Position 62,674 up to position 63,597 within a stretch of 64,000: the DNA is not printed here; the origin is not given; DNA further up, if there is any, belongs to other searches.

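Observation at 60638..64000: Uncharacterised three-gene operon right of the origin: surface protein, Zn-ribbon/wHTH protein and HerA/FtsK-like ATPase (truncated by window end)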

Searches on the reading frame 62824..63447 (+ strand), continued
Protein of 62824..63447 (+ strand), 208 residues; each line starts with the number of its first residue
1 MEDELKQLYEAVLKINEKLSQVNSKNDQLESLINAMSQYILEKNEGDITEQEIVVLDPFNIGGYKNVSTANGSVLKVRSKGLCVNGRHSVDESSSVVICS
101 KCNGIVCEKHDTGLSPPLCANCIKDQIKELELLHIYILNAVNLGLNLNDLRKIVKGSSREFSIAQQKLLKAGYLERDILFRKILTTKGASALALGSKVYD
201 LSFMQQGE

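Call 44: fold_search(model_id=the predicted structure, library=pdb)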
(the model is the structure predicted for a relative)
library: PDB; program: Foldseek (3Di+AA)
matches with E <= 10: 1311; with E <= 0.001: 168
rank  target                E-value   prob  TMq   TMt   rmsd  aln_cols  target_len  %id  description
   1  4d2i_A                7.8e-15  1.00  0.43  0.56   4.5       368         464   19  Crystal structure of the HerA hexameric DNA translocase from Sulfolobus solfataricus bound to AMP-PNP (released 2014-12-03)
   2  4d2i_B                3.8e-14  1.00  0.41  0.55   5.4       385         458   18  Crystal structure of the HerA hexameric DNA translocase from Sulfolobus solfataricus bound to AMP-PNP (released 2014-12-03)
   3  4ag5_B                9.6e-14  1.00  0.43  0.69   4.9       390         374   17  Structure of VirB4 of Thermoanaerobacter pseudethanolicus (released 2012-07-04)
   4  7es4                  1.1e-13  1.00  0.44  0.71   4.3       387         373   18  the crystral structure of DndH-C-domain (released 2022-05-11)
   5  4ag6_B                4.2e-13  1.00  0.43  0.68   5.9       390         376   16  Structure of VirB4 of Thermoanaerobacter pseudethanolicus (released 2012-07-04)
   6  4ag6_A                9.4e-13  1.00  0.45  0.71   4.4       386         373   16  Structure of VirB4 of Thermoanaerobacter pseudethanolicus (released 2012-07-04)
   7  4ag5_A                2.3e-12  1.00  0.43  0.69   5.9       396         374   16  Structure of VirB4 of Thermoanaerobacter pseudethanolicus (released 2012-07-04)
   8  9x1m_A                3.3e-12  1.00  0.38  0.41   9.4       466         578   16  The cryo-EM structure of HerA-NurA complex with AMPPNP and dsDNA from Thermococcus kodakarensis (released 2026-02-04)
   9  8xau_E                3.4e-11  1.00  0.38  0.42  10.8       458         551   16  Cryo-EM structure of HerA (released 2024-06-05)
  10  8xaw_D                3.4e-11  1.00  0.39  0.43  10.9       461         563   17  Cryo-EM structure of an anti-phage defense complex bound to AMPPNP and DNA at state 1 (released 2024-06-05)
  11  8xav_A                5.6e-11  1.00  0.42  0.47   7.7       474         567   16  Cryo-EM structure of an anti-phage defense complex (released 2024-06-05)
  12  8xau_F                1.6e-10  1.00  0.39  0.45   9.4       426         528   17  Cryo-EM structure of HerA (released 2024-06-05)
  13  8wod_D                1.7e-10  1.00  0.42  0.53   5.0       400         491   16  Cryo-EM structure of SIR2/HerA complex (released 2024-09-11)
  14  8sub_P                2.3e-10  1.00  0.40  0.45   8.2       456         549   14  E. coli SIR2-HerA complex (dodecamer SIR2 pentamer HerA) (released 2023-12-27)
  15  9x1l_A                4.0e-10  1.00  0.35  0.37  10.6       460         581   16  The cryo-EM structure of HerA-NurA complex with AMPPNP from Thermococcus kodakarensis (released 2026-02-04)
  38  1gl6_A                3.5e-09  1.00  0.38  0.55   6.5       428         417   13  Plasmid coupling protein TrwB in complex with the non-hydrolysable GTP analogue GDPNP (released 2002-05-16)
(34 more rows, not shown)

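Call 47: predict_structure(alignment_id=A3)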
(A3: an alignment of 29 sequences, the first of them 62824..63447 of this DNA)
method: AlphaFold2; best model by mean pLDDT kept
length: 208 residues; sequences in the alignment: 29
mean_pLDDT: 86.5   pTM: 0.64
mean pLDDT of the five models: 86.5, 85.0, 84.7, 84.1, 83.1
residues with pLDDT >= 90: 113; 70-90: 74; 50-70: 12; < 50: 9
segments of 3 or more residues with pLDDT < 50: 44-51
pLDDT, mean of each block of 10 residues (from residue 1): 82 87 83 70 47 78 81 82 93 91 95 94 96 96 93 93 97 93 96 95 73
secondary structure, 60 per line:
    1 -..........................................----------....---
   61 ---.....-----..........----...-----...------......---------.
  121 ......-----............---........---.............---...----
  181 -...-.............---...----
elements in order: H2-43 E54-57 E64-68 E74-83 E88-90 E96-98 E105-107 H120-126 H132-143 H147-154 H158-170 E174-176 E182-184 H186-198

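Call 49: search_protein_families(library=padloc, proteins=[window:62824-63447:+, L002:10628-12514:+, L002:12581-13321:+, L002:13366-13911:+, L002:13959-14309:+], max_evalue=0.1)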
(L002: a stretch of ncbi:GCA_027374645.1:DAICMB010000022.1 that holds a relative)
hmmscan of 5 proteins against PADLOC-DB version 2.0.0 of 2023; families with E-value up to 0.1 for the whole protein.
window:62824-63447:+ (208 aa): 0 families

L002:10628-12514:+ (629 aa): 8 families
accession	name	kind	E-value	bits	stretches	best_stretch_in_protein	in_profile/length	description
PDLC04140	mad8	-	7.9e-13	46.6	1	97-367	26-254/314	mads_8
PDLC01055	HerA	-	1.2e-10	38.8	2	77-145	134-206/532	Type III coevolved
PDLC04105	HerA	-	9.1e-08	29.1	1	93-145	160-214/576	-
PDLC04099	HerA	-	2.2e-06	25.1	1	98-141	169-213/214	-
PDLC04101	HerA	-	5.1e-06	23.5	1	99-157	169-222/400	-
PDLC04107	HerA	-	2.2e-05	21.6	1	98-145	169-217/306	-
PDLC04100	HerA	-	4.5e-05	20.3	1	93-140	157-206/580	-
PDLC02185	HerA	-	0.0002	18.2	1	91-140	156-207/585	-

L002:12581-13321:+ (247 aa): 0 families

L002:13366-13911:+ (182 aa): 0 families

L002:13959-14309:+ (117 aa): 0 families

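Call 50: search_protein_families(library=phrogs, proteins=[window:62824-63447:+, L002:10628-12514:+, L002:12581-13321:+, L002:13366-13911:+, L002:13959-14309:+], max_evalue=0.1)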
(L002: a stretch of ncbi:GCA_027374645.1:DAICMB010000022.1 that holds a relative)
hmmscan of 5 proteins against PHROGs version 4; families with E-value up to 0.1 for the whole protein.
window:62824-63447:+ (208 aa): 0 families

L002:10628-12514:+ (629 aa): 4 families
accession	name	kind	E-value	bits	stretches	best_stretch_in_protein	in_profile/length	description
phrog_2666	-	head and packaging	1.1e-12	48.4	2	98-149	321-373/555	terminase large subunit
phrog_7035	-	unknown function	4.6e-12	46.1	2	257-397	445-593/969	-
phrog_2630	-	unknown function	0.0015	18.9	1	85-139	18-72/326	-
phrog_7998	-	unknown function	0.042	14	1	97-125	39-67/339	-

L002:12581-13321:+ (247 aa): 0 families

L002:13366-13911:+ (182 aa): 1 family
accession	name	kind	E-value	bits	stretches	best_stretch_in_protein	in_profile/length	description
phrog_20853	-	unknown function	0.024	15.9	1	132-179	56-102/107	-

L002:13959-14309:+ (117 aa): 1 family
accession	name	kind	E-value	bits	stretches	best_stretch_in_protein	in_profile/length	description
phrog_11491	-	unknown function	0.035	15.1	1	13-97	58-138/198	-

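Call 51: fold_search(model_id=the predicted structure, library=pdb)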
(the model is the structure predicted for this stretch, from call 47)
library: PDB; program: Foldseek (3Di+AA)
matches with E <= 10: 1011; with E <= 0.001: 0
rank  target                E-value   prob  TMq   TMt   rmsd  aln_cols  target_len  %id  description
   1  1lnw_F                1.5e-02  1.00  0.32  0.48   5.0        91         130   23  CRYSTAL STRUCTURE OF THE MEXR REPRESSOR OF THE MEXAB-OPRM MULTIDRUG EFFLUX OPERON OF PSEUDOMONAS AERUGINOSA (released 2002-09-11)
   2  5hso_A                2.2e-02  1.00  0.30  0.48   2.9        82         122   20  Crystal structure of MYCOBACTERIUM TUBERCULOSIS MARR FAMILY PROTEIN Rv2887 complex with DNA (released 2017-02-01)
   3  2f5c                  2.8e-02  0.99  0.25  0.35   5.3        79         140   24  Bacillus subtilis Manganese transport regulator (MNTR) bound to manganese, hexagonal crystal form (released 2006-03-07)
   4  5x80_A                3.0e-02  1.00  0.32  0.46   3.3        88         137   18  CRYSTAL STRUCTURE OF MYCOBACTERIUM TUBERCULOSIS MARR FAMILY PROTEIN RV2887 COMPLEX WITH SALICYLIC ACID (released 2017-08-09)
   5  2f5f_A                3.0e-02  0.98  0.24  0.36   5.4        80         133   25  Bacillus subtilis manganese transport regulator (MNTR) bound to manganese, AC conformation, pH 8.5 (released 2006-03-07)
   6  3vb2_B                3.9e-02  1.00  0.31  0.45   5.7        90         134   16  Crystal Structure of the Reduced Form of MarR from E.coli (released 2013-01-30)
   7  2f5f_B                3.9e-02  0.97  0.24  0.35   5.5        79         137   24  Bacillus subtilis manganese transport regulator (MNTR) bound to manganese, AC conformation, pH 8.5 (released 2006-03-07)
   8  5x80_C                4.2e-02  1.00  0.31  0.49   3.1        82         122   20  CRYSTAL STRUCTURE OF MYCOBACTERIUM TUBERCULOSIS MARR FAMILY PROTEIN RV2887 COMPLEX WITH SALICYLIC ACID (released 2017-08-09)
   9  5hso_C                4.2e-02  1.00  0.31  0.49   2.9        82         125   18  Crystal structure of MYCOBACTERIUM TUBERCULOSIS MARR FAMILY PROTEIN Rv2887 complex with DNA (released 2017-02-01)
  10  2ev6_A                4.2e-02  1.00  0.26  0.38   2.6        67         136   22  Bacillus subtilis manganese transport regulator (MNTR) bound to zinc (released 2006-03-07)
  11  5x7z                  4.7e-02  1.00  0.32  0.48   3.3        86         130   19  CRYSTAL STRUCTURE OF MYCOBACTERIUM TUBERCULOSIS MARR FAMILY PROTEIN RV2887 COMPLEX WITH P-AMINOSALICYLIC ACID (released 2017-08-09)
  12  6kta_A                4.7e-02  0.98  0.24  0.34   5.0        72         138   24  Crystal structure of B. halodurans MntR in apo form (released 2019-12-04)
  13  5x80_D                5.3e-02  1.00  0.31  0.50   3.1        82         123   20  CRYSTAL STRUCTURE OF MYCOBACTERIUM TUBERCULOSIS MARR FAMILY PROTEIN RV2887 COMPLEX WITH SALICYLIC ACID (released 2017-08-09)
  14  2gxg                  5.3e-02  0.99  0.28  0.40   4.5        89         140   17  Crystal structure of EmrR homolog from hyperthermophilic archaea Sulfolobus tokodaii strain7 (released 2007-03-20)
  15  4hv6_A                5.3e-02  0.97  0.25  0.36   5.3        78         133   23  Structure of MNTR H77A mutant in apo- and mn-bound forms (released 2012-11-21)
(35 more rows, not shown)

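Call 62: search_protein_representatives(alignment_id=A1)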
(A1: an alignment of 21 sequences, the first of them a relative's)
Query: 21 sequences, 639 profile positions. Proteins with E-value up to 0.001 (for the whole library): 4749; up to 1e-10: 2168; up to 1e-30: 163. The best 150 are listed.
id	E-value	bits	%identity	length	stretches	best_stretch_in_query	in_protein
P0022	2.7e-275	931.1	-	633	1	1-636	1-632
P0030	9.4e-272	919.4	-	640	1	2-636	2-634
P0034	2.1e-262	888.5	-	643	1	4-636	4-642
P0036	3.3e-260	881.3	-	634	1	5-637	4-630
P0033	4.5e-260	880.8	-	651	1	1-638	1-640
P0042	1.2e-257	872.8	-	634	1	4-636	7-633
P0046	3.2e-221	752.5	-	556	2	1-442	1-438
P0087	4.0e-211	719.1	-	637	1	6-636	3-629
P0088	2.2e-203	693.6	-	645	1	14-636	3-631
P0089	5.4e-88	312.4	-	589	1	16-613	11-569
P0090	1.8e-68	247.9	-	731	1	54-519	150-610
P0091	1.5e-67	244.8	-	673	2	28-429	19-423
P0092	1.3e-65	238.5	-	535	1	75-516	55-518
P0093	6.5e-65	236.1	-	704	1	10-617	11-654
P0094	1.2e-62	228.7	-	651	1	83-508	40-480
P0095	1.2e-62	228.6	-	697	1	8-632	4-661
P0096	1.7e-62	228.1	-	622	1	15-521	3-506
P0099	4.6e-62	226.7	-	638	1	19-563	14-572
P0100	9.3e-61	222.4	-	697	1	17-556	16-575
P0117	1.5e-49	185.3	-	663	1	20-628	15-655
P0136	6.7e-44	166.7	-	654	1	21-636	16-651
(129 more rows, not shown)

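Call 63: find_encoding_contigs(protein=P0093, flank=8000, max_places=2)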
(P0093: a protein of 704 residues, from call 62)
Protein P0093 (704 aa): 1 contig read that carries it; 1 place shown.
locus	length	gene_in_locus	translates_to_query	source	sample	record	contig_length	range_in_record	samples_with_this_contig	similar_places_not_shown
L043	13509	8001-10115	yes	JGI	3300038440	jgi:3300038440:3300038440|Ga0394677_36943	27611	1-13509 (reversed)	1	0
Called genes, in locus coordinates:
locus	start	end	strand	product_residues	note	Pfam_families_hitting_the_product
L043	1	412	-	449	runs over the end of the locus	PF01435:Peptidase_M48 (weak)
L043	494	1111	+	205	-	-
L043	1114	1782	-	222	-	-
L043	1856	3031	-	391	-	-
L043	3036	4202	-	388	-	-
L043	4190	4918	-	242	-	-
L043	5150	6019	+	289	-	PF01209:Ubie_methyltran (weak)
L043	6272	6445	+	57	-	-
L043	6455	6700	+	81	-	PF08271:Zn_Ribbon_TF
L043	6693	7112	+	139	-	-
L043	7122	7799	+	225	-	-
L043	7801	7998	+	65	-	-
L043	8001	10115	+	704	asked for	PF01935:DUF87, PF13401:AAA_22 (faint)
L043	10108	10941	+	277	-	-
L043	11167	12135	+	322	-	PF00589:Phage_integrase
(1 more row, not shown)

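Call 64: list_cluster_members(proteins=[P0089, P0090, P0091, P0093, P0095, P0096, P0099, P0100, P0117, P0136])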
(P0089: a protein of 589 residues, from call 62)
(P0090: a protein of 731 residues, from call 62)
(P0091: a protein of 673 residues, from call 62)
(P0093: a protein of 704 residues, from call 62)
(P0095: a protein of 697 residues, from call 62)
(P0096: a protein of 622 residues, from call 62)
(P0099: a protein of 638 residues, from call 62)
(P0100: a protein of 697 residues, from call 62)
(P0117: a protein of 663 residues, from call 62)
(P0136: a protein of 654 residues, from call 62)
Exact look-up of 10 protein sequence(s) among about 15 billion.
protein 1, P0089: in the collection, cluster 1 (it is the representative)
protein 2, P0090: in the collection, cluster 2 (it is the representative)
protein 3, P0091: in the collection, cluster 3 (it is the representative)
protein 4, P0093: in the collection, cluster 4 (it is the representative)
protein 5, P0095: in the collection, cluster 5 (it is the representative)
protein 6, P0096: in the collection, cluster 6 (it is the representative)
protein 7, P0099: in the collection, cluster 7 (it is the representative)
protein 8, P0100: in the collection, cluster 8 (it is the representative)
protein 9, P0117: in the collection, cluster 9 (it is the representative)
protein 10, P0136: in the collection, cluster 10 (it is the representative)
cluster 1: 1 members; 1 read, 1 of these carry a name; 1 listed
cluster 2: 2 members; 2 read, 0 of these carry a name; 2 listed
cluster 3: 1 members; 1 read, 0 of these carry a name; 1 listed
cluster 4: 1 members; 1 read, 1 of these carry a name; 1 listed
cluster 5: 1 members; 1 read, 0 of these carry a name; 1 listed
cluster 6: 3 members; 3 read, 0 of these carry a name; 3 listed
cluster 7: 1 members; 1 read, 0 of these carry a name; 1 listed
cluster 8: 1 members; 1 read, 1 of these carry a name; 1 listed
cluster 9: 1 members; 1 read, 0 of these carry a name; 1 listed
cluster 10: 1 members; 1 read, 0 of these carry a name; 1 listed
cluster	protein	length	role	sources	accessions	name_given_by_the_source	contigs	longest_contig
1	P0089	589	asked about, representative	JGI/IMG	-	hypothetical protein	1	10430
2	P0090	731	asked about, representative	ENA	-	-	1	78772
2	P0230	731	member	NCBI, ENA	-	-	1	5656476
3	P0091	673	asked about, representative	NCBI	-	-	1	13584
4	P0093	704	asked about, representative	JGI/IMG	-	energy-coupling factor transporter ATP-binding protein EcfA2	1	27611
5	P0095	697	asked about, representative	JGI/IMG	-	-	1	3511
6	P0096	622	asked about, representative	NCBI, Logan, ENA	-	-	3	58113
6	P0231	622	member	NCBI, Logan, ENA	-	-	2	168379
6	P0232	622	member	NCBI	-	-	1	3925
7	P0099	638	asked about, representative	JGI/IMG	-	-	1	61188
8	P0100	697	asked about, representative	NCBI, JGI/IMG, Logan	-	hypothetical protein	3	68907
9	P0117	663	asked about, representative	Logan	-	-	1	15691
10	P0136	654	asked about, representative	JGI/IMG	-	-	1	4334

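Call 65: find_encoding_contigs(protein=P0231, flank=9000, max_places=2)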
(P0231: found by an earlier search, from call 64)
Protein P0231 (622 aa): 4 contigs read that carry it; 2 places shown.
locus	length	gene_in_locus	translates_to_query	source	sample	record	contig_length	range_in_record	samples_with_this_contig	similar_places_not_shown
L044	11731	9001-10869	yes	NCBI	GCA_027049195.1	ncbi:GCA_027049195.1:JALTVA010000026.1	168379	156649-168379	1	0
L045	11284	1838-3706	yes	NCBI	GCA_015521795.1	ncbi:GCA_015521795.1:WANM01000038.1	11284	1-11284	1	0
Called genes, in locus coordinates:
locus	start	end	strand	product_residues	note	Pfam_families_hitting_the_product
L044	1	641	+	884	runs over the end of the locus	-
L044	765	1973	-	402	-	PF09566:RE_SacI_N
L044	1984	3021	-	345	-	PF08241:Methyltransf_11 (faint), PF01555:N6_N4_Mtase, PF13649:Methyltransf_25 (faint)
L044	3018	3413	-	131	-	-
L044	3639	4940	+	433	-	-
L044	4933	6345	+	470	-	-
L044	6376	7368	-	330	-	-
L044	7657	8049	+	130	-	-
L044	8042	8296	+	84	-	-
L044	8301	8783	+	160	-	-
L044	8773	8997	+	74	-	-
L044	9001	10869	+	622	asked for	PF01935:DUF87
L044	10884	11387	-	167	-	-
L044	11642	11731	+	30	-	?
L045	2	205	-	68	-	?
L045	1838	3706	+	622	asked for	PF01935:DUF87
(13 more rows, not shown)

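Call 66: find_encoding_contigs(protein=P0100, flank=9000, max_places=2)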
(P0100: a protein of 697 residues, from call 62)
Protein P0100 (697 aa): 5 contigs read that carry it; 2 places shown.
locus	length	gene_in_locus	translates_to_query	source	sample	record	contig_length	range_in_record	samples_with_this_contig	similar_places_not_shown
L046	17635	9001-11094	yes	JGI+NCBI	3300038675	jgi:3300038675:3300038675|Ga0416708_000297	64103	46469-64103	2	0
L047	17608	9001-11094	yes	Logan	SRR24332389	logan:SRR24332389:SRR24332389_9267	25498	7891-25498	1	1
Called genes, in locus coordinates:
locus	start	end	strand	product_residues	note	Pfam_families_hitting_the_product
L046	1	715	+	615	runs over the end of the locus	PF01935:DUF87 (weak), PF05707:Zot (faint)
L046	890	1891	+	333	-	-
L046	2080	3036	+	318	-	PF04473:DUF553 (weak)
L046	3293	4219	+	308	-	-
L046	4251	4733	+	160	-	PF00293:NUDIX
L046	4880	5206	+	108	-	-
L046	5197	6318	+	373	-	-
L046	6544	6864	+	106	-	-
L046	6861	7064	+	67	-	-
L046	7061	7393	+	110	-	-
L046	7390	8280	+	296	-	PF00004:AAA, PF07728:AAA_5 (weak)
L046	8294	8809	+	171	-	-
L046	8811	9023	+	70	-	-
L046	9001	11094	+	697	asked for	PF01935:DUF87, PF05872:HerA_C (weak)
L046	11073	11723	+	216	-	-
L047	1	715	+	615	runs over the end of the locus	PF01935:DUF87 (weak), PF05707:Zot (faint)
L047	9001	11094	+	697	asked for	PF01935:DUF87, PF05872:HerA_C (weak)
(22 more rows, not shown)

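Call 69: search_dna_similar(query=P0001, collection=phages, mode=protein, max_evalue=0.001, max_rows=25)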
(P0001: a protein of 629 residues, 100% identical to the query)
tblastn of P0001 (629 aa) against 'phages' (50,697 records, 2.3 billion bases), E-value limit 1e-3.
Records with a match: 1; places in all: 1; records where one place covers at least 80% of the query: 0.
Best place of each record, by identity: <60% 1.
By first word of the organism name: Bacteriophage 1.
By host as written in the record: - 1.
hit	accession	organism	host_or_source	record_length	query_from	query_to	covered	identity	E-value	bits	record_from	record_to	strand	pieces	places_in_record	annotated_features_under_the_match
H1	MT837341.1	Bacteriophage sp.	human fecal samples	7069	75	372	47%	27.1%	5e-15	85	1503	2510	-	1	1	record has no annotation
